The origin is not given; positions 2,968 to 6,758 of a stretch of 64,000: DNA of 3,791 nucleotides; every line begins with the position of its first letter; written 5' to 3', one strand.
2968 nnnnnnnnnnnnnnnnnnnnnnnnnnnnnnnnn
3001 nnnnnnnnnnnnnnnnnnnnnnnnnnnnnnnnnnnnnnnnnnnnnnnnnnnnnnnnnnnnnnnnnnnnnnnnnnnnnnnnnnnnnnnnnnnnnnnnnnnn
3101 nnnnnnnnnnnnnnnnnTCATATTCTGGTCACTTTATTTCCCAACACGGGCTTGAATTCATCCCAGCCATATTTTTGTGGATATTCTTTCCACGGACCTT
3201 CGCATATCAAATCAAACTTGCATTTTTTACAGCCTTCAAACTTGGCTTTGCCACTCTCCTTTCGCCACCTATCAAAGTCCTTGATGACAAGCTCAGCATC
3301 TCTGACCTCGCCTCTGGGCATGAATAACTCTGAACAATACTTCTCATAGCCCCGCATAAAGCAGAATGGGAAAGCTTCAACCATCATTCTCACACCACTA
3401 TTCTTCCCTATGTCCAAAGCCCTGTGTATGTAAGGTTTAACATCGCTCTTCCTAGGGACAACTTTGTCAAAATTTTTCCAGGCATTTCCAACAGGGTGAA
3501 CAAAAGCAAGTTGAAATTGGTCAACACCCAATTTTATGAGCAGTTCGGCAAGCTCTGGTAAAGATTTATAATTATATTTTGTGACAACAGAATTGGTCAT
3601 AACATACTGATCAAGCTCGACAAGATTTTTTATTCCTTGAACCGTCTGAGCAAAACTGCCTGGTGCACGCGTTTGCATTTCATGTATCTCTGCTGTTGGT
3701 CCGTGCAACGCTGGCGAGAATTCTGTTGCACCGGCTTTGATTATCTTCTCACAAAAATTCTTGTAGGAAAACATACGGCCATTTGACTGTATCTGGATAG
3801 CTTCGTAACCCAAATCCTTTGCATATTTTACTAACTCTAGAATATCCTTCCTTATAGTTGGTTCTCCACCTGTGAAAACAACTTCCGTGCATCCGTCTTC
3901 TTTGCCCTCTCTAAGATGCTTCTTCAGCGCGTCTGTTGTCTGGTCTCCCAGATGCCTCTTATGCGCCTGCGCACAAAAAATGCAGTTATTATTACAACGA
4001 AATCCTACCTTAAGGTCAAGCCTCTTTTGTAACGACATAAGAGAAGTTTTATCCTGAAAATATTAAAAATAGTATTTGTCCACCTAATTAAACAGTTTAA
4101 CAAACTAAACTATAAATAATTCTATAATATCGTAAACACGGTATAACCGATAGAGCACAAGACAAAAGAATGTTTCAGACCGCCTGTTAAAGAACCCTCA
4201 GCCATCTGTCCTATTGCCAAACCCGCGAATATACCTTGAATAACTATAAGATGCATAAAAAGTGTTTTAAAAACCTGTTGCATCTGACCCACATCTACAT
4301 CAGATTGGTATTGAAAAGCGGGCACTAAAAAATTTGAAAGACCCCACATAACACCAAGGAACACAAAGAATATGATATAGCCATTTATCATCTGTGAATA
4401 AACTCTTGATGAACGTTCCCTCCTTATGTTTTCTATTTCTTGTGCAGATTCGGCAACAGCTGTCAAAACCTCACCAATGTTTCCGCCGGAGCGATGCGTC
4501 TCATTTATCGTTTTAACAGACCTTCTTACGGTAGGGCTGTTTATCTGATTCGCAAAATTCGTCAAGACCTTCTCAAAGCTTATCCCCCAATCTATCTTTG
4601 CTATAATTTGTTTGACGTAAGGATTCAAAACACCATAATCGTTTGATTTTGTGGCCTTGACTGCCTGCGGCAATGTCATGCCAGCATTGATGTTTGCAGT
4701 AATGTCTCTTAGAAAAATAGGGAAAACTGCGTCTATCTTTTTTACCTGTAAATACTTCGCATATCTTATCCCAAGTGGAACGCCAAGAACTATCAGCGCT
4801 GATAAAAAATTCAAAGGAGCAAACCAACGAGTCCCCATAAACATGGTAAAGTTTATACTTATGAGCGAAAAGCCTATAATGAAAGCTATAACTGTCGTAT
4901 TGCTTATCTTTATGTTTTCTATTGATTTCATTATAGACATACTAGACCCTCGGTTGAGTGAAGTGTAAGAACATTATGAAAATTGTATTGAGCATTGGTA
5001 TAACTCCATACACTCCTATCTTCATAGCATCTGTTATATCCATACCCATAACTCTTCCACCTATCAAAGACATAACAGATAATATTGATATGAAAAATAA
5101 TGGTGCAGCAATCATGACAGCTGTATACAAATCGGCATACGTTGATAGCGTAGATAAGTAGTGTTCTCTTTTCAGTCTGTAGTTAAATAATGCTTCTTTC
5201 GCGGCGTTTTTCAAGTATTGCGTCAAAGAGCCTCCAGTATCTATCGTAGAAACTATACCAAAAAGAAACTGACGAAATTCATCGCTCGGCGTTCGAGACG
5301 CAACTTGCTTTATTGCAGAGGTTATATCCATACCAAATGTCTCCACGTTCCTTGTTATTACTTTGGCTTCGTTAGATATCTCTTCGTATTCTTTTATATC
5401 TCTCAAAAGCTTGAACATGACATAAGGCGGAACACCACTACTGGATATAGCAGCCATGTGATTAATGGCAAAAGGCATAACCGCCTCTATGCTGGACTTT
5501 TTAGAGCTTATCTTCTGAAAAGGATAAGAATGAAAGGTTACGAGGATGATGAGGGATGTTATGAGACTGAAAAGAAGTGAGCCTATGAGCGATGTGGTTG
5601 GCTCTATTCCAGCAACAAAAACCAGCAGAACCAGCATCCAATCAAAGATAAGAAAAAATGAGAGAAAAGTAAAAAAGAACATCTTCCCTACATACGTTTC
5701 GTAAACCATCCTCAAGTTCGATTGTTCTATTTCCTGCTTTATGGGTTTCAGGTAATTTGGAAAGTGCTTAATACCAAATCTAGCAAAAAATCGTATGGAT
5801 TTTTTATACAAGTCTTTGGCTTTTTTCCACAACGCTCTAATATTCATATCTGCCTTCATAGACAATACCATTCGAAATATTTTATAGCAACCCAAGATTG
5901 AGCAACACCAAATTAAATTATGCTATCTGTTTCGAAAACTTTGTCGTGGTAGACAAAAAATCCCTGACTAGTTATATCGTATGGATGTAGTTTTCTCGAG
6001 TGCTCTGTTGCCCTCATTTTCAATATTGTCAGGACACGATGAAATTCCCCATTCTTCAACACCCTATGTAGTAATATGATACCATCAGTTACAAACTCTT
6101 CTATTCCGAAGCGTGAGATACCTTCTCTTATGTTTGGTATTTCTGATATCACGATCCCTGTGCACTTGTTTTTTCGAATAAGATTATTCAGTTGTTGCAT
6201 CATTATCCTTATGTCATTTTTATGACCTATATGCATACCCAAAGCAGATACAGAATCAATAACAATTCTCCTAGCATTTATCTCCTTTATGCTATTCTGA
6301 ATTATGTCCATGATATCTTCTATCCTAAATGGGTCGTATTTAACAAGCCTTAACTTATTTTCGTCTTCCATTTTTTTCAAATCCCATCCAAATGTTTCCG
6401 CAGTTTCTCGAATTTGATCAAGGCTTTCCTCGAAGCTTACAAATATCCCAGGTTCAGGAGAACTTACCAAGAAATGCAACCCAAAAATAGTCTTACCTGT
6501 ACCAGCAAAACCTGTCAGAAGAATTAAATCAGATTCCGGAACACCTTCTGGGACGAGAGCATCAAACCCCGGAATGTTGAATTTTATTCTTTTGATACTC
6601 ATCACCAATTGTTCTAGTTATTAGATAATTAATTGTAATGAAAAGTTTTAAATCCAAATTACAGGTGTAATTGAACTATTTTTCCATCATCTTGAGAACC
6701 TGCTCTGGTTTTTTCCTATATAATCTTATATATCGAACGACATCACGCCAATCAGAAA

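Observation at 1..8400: Fla/Tad-type filament assembly core co-operonic with two radical SAM enzymes, a Cys-rich signal-peptide protein and a prepilin-peptidase-like protein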

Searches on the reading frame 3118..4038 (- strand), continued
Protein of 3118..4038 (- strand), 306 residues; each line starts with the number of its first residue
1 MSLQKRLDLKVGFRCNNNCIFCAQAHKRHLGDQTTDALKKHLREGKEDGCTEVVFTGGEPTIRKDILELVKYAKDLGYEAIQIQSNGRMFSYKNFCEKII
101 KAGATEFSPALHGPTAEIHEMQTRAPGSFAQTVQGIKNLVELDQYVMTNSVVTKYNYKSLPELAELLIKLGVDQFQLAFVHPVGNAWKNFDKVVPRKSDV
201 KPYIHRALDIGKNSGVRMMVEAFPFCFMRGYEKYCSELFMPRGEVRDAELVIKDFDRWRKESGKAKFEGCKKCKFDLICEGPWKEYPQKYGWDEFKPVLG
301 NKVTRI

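Call 55: search_protein_families(library=pfam, proteins=[L075:5929-7374:+, L075:7405-8010:+, L075:8029-9057:+, L075:8876-9997:+, L075:10900-11367:+, L075:11409-12506:+, L075:12503-13618:+, L059:8607-9953:-, L059:10896-11354:+, L059:7887-8381:-], max_evalue=0.001)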
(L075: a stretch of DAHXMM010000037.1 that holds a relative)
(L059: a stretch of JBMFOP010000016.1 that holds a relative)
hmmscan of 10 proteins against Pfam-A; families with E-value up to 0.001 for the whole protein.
L075:5929-7374:+ (481 aa): 0 families

L075:7405-8010:+ (201 aa): 0 families

L075:8029-9057:+ (342 aa): 3 families
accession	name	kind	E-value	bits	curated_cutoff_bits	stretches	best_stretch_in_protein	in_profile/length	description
PF04055.27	Radical_SAM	-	2.4e-28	99.8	29.5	1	16-170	3-164/166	Radical SAM superfamily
PF13186.11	SPASM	-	8.2e-09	36.1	21.5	1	245-304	1-66/67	Iron-sulfur cluster-binding domain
PF13353.11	Fer4_12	-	1.1e-08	36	22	1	9-123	6-119/137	4Fe-4S single cluster domain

L075:8876-9997:+ (373 aa): 2 families
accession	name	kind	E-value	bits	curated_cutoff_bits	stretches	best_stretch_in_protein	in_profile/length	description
PF04055.27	Radical_SAM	-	2.8e-15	57.3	29.5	1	131-240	2-111/166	Radical SAM superfamily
PF13353.11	Fer4_12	-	0.00064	20.5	22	0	135-208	14-87/137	4Fe-4S single cluster domain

L075:10900-11367:+ (155 aa): 3 families
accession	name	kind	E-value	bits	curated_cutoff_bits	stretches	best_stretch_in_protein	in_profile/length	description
PF05425.18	CopD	-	9.2e-13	48.9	32.1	1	47-150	3-105/105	Copper resistance protein D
PF13664.11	DUF4149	-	1.1e-09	38.8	24.6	1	12-118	2-98/102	Domain of unknown function (DUF4149)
PF09980.14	DUF2214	-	7.8e-05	23.1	34.1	1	4-150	4-142/147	Predicted membrane protein (DUF2214)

L075:11409-12506:+ (365 aa): 3 families
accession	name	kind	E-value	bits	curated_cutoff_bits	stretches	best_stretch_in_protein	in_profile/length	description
PF00072.30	Response_reg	-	4.4e-27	94.9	30.2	1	5-116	1-111/111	Response regulator receiver domain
PF02518.31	HATPase_c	-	2.5e-24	86.3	26.4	1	255-363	2-108/111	Histidine kinase-, DNA gyrase B-, and HSP90-like ATPase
PF00512.31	HisKA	-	3.7e-10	40.2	26.9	1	143-207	3-65/66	His Kinase A (phospho-acceptor) domain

L075:12503-13618:+ (371 aa): 4 families
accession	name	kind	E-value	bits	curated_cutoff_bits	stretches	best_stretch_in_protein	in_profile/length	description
PF01262.27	AlaDh_PNT_C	-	7.3e-82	274.4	23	1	140-351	1-213/214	Alanine dehydrogenase/PNT, C-terminal domain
PF05222.21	AlaDh_PNT_N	-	3e-44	151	30.4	1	4-136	1-136/136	Alanine dehydrogenase/PNT, N-terminal domain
PF02826.25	2-Hacid_dh_C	-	2.1e-05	24.4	25.1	1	165-275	34-133/178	D-isomer specific 2-hydroxyacid dehydrogenase, NAD binding domain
PF00070.33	Pyr_redox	-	3.9e-05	24.5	22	1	170-221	2-53/82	Pyridine nucleotide-disulphide oxidoreductase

L059:8607-9953:- (448 aa): 15 families
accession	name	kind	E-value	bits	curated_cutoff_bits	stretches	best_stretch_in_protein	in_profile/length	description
PF14559.12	TPR_19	-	6.6e-16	58.8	25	1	307-354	11-58/68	Tetratricopeptide repeat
PF13428.12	TPR_14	-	3.2e-12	46.3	23.5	0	323-363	3-43/44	Tetratricopeptide repeat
PF13431.12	TPR_17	-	7.6e-11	41.8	24.4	0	310-340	2-32/34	Tetratricopeptide repeat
PF13432.12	TPR_16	-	8.6e-11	42.5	32.7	0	309-352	19-62/65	Tetratricopeptide repeat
PF07719.23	TPR_2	-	1.1e-10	41.2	27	0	321-351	1-31/34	Tetratricopeptide repeat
PF13414.12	TPR_11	-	4.3e-10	39.6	26.8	0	307-333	14-40/42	TPR repeat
PF23914.1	TPR_CcmH_CycH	-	1.6e-06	28.5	42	0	112-190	69-150/158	Cytochrome c-type biogenesis protein H TPR domain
PF24575.1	TPR_Slam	-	1.9e-06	28.6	35.2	0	90-150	46-104/104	Surface lipoprotein assembly modifier, N-terminal TPR repeats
PF12895.13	ANAPC3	-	6.7e-06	26.7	27.2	1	320-380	22-81/82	Anaphase-promoting complex, cyclosome, subunit 3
PF13181.12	TPR_8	-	2.5e-05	24.5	25.7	0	359-387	5-33/34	Tetratricopeptide repeat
PF13371.12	TPR_9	-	3.5e-05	24.2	35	0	329-386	3-60/73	Tetratricopeptide repeat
PF00515.34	TPR_1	-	9.6e-05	22.5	27.8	0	294-318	8-32/34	Tetratricopeptide repeat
PF25064.1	ARM_TT21_5th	-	0.0001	23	27.8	0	32-105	11-86/117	TT21 fifth ARM repeats domain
PF25062.1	ARM_TT21_N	-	0.00017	21.8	40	0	241-394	16-173/222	Tetratricopeptide repeat protein 21 N-terminal ARM repeat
PF14561.12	TPR_20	-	0.00045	20.9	25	0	107-157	2-52/90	Tetratricopeptide repeat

L059:10896-11354:+ (152 aa): 1 family
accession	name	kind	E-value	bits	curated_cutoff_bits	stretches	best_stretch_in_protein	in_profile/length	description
PF13298.12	LigD_N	-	1.8e-38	131.4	31.1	1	7-107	1-105/107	DNA Ligase D 3'-phosphoesterase domain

L059:7887-8381:- (164 aa): 1 family
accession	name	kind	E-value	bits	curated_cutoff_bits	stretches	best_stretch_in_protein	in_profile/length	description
PF03168.19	LEA_2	-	2.1e-05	25.3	25.4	1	63-147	2-83/98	Late embryogenesis abundant protein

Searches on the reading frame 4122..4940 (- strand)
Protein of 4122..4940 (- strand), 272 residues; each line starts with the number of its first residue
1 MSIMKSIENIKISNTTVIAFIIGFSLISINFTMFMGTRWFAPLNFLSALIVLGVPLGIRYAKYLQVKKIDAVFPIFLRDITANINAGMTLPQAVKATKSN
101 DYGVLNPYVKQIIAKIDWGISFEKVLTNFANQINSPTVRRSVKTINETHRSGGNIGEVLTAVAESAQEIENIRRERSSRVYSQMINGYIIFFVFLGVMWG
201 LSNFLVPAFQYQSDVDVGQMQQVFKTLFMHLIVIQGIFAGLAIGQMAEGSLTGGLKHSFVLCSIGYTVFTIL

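Call 4: search_protein_families(library=pfam, proteins=[window:4122-4940:-], max_evalue=0.01)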
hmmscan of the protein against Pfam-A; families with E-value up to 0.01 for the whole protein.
window:4122-4940:- (272 aa): 1 family
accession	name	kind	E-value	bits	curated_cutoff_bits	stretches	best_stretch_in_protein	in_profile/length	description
PF00482.28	T2SSF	-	4.6e-16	59.4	25.2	1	76-198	1-120/125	Type II secretion system (T2SS), protein F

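Call 7: search_protein_families(library=ncbifam, proteins=[window:4122-4940:-], max_evalue=0.1)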
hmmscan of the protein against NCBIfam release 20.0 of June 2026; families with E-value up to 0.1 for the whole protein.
window:4122-4940:- (272 aa): 8 families
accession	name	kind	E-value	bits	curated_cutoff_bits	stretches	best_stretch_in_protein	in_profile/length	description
NF004705.1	PRK06041.1-3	equivalog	4.4e-16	58.9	400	1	15-225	196-397/465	archaellar assembly protein ArlJ/FlaJ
NF004704.2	PRK06041.1-2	equivalog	1.3e-09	37.3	550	1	10-261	264-535/555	archaellar assembly protein ArlJ/FlaJ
NF004703.2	PRK06041.1-1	equivalog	2.2e-09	36.2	570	1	5-237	220-445/525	archaellar assembly protein ArlJ/FlaJ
NF046075.1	UpsF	equivalog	1.9e-07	30.3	400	1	9-182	256-418/484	membrane pilin protein UpsF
NF041012.2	T4P_ComGB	equivalog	0.00029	20.3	240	1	76-237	6-158/332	competence type IV pilus assembly protein ComGB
NF052606.1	T4PiliAsmPilCMyx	equivalog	0.00095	18.1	700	1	75-211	84-212/419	type IV pilus assembly protein PilC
TIGR02120.1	GspF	equivalog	0.0054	16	424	1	75-209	67-193/401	type II secretion system inner membrane protein GspF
TIGR01494.1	ATPase_P-type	subfamily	0.082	11.3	62.3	0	14-87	136-209/478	HAD-IC family P-type ATPase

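Call 48: search_protein_families(library=padloc, proteins=[window:4122-4940:-], max_evalue=0.001)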
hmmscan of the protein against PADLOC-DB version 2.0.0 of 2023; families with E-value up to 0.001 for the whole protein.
window:4122-4940:- (272 aa): 0 families

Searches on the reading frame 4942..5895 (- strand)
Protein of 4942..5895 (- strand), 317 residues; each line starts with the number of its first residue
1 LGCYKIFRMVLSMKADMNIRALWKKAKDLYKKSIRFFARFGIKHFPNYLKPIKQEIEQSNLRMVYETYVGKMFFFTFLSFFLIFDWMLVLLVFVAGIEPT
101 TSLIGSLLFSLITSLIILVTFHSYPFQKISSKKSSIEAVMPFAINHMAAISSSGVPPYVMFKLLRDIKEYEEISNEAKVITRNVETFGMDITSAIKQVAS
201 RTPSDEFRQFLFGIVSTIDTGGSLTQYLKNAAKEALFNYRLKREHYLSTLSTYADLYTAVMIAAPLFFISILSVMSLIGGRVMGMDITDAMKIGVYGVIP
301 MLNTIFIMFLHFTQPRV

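Call 4: search_protein_families(library=pfam, proteins=[window:4942-5895:-], max_evalue=0.01)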
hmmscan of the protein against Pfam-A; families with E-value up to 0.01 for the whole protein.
window:4942-5895:- (317 aa): 2 families
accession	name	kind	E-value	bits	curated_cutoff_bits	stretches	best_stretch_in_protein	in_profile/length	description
PF00482.28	T2SSF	-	2.5e-14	53.8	25.2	1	144-269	2-122/125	Type II secretion system (T2SS), protein F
PF00808.29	CBFD_NFYB_HMF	-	0.0098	16.6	21.4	0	160-201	8-50/65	Histone-like transcription factor (CBF/NF-Y) and archaeal histone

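Call 7: search_protein_families(library=ncbifam, proteins=[window:4942-5895:-], max_evalue=0.1)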
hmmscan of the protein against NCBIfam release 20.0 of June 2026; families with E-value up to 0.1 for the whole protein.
window:4942-5895:- (317 aa): 7 families
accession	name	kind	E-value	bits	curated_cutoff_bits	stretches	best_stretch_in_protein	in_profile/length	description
NF004704.2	PRK06041.1-2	equivalog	4e-27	95.1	550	1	78-315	18-248/555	archaellar assembly protein ArlJ/FlaJ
NF004705.1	PRK06041.1-3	equivalog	2.7e-18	66.2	400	1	139-312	6-173/465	archaellar assembly protein ArlJ/FlaJ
NF046075.1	UpsF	equivalog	5.8e-17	61.6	400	1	61-316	26-252/484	membrane pilin protein UpsF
NF053673.1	bindosome_BasF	exception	1.7e-11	43.4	1300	1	87-271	149-336/656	bindosome assembly system membrane anchoring protein BasF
NF004703.2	PRK06041.1-1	equivalog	1.1e-09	37.2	570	1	131-278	31-175/525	archaellar assembly protein ArlJ/FlaJ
NF004727.0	PRK06073.1-2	equivalog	0.012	15.8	101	1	55-118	40-102/120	NADH dehydrogenase subunit A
NF041587.1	YmgF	equivalog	0.027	14.5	100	1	104-147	15-58/72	cell division-associated protein YmgF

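Call 48: search_protein_families(library=padloc, proteins=[window:4942-5895:-], max_evalue=0.001)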
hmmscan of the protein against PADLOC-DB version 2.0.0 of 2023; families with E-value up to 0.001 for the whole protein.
window:4942-5895:- (317 aa): 0 families

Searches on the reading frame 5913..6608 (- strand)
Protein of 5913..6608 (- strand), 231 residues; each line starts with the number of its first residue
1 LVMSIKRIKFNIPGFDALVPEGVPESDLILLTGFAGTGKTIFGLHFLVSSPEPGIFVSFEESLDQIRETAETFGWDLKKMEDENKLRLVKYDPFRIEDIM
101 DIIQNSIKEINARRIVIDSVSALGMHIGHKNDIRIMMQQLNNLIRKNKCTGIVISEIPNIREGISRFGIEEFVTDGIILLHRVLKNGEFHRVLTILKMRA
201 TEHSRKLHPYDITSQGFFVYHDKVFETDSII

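Call 4: search_protein_families(library=pfam, proteins=[window:5913-6608:-], max_evalue=0.01)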
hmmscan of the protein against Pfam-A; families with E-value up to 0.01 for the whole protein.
window:5913-6608:- (231 aa): 8 families
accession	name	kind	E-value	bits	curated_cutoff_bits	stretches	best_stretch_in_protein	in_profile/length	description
PF06745.19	ATPase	-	1.3e-60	205.1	26.6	1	9-223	2-230/231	KaiC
PF13481.12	AAA_25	-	3.5e-08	33.7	27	1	6-154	13-187/195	AAA domain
PF07088.17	GvpD_P-loop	-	0.00016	22.1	24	1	29-193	13-186/189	GvpD gas vesicle protein, P-loop domain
PF13401.12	AAA_22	-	0.0021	18.8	27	1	28-139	7-110/130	AAA domain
PF13479.12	AAA_24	-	0.0024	18.2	27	1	29-127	5-80/195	AAA domain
PF00154.27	RecA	-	0.0032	17.4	27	1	20-155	46-186/262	recA bacterial DNA recombination protein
PF13191.12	AAA_16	-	0.0053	17.7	32.6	1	27-119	25-104/167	AAA ATPase domain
PF05763.18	DUF835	-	0.0089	16.3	33.1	0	90-154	55-118/136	Protein of unknown function (DUF835)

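Call 7: search_protein_families(library=ncbifam, proteins=[window:5913-6608:-], max_evalue=0.1)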
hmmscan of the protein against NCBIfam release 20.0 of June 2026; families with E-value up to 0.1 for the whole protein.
window:5913-6608:- (231 aa): 12 families
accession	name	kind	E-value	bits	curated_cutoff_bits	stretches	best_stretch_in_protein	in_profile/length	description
NF006799.0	PRK09302.1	equivalog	5.2e-45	154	408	1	3-219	8-238/515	circadian clock protein KaiC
TIGR03877.1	thermo_KaiC_1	hypoth_equivalog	1.3e-43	149.2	307.25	2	87-224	103-237/238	KaiC domain-containing protein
TIGR03880.1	KaiC_arch_3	hypoth_equivalog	1.4e-41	142.5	249.45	1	12-224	2-223/224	KaiC domain-containing protein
TIGR02655.1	circ_KaiC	equivalog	3e-34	118.5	546.25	1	7-220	2-229/484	circadian clock protein KaiC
TIGR03881.1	KaiC_arch_4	hypoth_equivalog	1.3e-30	106.8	247.8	1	6-215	1-223/231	KaiC domain-containing protein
TIGR03878.1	thermo_KaiC_2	hypoth_equivalog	5.4e-10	39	232.2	1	21-162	31-180/259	KaiC domain-containing protein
NF004723.0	PRK06067.1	subfamily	2.3e-06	27.3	194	1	15-203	23-217/243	flagellar accessory protein FlaH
NF004629.0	PRK05973.1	equivalog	6.4e-06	25.4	156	1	25-157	63-192/237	DNA helicase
TIGR00416.1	sms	equivalog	5.2e-05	22.2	403.05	1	7-124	75-183/454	DNA repair protein RadA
NF052589.1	ArlH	equivalog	0.00015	21.5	215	1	15-150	9-155/229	archaellum protein ArlH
TIGR02012.1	tigrfam_recA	equivalog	0.012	14.9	325.3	1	20-155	49-189/321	recombinase RecA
NF043069.1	T4HPD_activ_SAM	equivalog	0.022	14.1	425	1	60-127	165-232/299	trans-4-hydroxy-L-proline dehydratase activase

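Call 48: search_protein_families(library=padloc, proteins=[window:5913-6608:-], max_evalue=0.001)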
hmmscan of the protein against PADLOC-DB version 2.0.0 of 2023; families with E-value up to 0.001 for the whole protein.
window:5913-6608:- (231 aa): 0 families
